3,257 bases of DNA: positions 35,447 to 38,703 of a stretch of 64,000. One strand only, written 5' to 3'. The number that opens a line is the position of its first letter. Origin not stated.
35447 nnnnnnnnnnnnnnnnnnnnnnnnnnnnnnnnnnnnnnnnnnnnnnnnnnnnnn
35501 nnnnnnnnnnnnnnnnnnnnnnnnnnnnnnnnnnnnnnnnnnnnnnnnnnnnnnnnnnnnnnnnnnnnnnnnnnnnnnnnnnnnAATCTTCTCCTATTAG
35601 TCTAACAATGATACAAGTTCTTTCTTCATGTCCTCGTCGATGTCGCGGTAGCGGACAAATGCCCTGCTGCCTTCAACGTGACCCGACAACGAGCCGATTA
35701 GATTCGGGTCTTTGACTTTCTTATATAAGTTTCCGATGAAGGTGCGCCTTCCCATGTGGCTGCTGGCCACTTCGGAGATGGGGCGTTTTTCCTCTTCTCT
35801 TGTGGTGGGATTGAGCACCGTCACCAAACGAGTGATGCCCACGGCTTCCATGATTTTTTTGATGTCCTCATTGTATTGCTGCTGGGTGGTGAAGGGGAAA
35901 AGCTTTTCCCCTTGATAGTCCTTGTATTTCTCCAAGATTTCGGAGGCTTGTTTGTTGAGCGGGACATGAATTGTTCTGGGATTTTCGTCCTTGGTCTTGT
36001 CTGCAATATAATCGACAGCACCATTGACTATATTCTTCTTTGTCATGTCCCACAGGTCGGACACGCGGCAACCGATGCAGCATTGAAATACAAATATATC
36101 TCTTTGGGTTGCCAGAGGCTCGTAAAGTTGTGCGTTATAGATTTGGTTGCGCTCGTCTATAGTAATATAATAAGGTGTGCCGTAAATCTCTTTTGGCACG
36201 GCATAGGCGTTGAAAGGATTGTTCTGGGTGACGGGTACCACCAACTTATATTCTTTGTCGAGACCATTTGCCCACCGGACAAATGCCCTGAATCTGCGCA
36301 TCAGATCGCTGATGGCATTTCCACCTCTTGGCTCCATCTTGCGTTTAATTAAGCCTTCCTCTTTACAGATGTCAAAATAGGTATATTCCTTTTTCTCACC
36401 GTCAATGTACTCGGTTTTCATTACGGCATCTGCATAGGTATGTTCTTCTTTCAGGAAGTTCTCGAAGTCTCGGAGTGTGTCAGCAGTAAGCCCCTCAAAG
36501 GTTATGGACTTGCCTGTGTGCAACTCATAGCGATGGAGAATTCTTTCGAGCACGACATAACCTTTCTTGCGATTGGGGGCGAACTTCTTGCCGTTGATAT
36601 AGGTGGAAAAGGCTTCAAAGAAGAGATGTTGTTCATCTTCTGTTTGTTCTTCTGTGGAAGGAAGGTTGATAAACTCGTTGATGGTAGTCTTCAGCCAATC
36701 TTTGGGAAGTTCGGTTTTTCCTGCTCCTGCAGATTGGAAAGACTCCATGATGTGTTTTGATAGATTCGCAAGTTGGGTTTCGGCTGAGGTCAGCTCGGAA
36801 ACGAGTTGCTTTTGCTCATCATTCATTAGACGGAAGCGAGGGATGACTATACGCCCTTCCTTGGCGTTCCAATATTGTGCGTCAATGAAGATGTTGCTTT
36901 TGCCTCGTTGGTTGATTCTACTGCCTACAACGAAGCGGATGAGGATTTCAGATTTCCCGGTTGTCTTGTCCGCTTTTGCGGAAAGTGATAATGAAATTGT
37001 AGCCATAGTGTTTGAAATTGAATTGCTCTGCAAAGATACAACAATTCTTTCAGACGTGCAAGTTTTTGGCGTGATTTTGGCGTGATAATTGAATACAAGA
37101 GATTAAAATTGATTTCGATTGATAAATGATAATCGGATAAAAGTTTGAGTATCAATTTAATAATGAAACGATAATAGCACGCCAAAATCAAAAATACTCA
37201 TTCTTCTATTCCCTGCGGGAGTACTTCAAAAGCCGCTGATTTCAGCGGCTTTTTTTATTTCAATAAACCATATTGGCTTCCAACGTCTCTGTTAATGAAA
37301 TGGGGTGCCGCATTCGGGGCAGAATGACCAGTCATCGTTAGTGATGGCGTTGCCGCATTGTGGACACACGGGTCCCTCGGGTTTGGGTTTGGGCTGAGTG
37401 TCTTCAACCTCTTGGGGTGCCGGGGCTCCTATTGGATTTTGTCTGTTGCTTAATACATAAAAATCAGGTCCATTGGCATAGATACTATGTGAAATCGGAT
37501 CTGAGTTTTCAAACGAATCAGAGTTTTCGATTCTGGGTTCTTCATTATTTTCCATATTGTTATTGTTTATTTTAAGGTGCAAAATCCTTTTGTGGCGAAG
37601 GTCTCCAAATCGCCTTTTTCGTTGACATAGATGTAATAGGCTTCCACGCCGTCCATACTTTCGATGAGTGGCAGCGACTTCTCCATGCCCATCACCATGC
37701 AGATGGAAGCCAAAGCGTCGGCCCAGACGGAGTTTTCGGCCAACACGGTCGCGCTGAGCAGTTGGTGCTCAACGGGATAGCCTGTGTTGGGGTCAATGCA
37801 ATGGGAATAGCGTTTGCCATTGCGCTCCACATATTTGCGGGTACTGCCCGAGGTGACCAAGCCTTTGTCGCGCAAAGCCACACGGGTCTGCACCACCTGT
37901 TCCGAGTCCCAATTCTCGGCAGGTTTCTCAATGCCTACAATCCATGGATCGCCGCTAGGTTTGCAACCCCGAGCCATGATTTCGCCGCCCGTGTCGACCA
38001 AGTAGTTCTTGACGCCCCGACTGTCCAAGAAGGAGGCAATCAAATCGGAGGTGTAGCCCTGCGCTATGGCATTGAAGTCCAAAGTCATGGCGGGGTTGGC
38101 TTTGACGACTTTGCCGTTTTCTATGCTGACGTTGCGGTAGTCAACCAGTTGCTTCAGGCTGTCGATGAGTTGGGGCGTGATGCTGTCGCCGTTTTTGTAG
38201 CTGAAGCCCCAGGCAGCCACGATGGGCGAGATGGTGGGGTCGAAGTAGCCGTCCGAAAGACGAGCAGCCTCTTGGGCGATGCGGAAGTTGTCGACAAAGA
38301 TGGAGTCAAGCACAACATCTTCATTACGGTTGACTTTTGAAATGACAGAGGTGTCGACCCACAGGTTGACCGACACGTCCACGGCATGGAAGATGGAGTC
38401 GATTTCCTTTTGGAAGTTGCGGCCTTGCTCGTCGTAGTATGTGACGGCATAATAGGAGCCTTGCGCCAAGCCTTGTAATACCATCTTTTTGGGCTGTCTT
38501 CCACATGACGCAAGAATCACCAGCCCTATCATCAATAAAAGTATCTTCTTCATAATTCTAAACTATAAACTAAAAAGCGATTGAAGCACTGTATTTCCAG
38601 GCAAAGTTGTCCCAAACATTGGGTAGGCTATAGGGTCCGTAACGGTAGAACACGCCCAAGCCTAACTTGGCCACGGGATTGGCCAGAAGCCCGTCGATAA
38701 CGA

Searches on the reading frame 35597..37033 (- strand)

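Call 43: search_protein_families(library=pfam, proteins=[window:35597-37033:-], max_evalue=0.0001)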
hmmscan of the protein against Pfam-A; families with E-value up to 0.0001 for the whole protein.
window:35597-37033:- (478 aa): 2 families
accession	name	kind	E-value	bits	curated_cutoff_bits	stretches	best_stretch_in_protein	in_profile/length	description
PF00589.27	Phage_integrase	-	4e-10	40.2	27.1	1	290-466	3-169/172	Phage integrase family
PF13102.12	Phage_int_SAM_5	-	8.7e-06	26.5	22.3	0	138-224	2-59/98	Phage integrase SAM-like domain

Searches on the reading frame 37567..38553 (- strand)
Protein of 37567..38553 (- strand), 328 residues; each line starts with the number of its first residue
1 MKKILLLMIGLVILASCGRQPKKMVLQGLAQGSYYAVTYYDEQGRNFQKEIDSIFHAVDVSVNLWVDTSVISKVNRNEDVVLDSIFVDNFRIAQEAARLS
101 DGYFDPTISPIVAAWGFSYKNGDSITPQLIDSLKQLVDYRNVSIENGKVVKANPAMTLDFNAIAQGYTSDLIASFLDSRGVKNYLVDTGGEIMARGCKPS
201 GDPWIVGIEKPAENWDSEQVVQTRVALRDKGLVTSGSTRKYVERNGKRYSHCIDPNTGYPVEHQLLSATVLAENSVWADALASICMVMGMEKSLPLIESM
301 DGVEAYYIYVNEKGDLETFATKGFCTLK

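Call 43: search_protein_families(library=pfam, proteins=[window:37567-38553:-], max_evalue=0.0001)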
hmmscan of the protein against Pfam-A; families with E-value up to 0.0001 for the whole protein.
window:37567-38553:- (328 aa): 1 family
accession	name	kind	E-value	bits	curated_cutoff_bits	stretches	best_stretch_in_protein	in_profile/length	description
PF02424.20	ApbE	-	1.7e-79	267.5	25.6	1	32-306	2-265/266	ApbE family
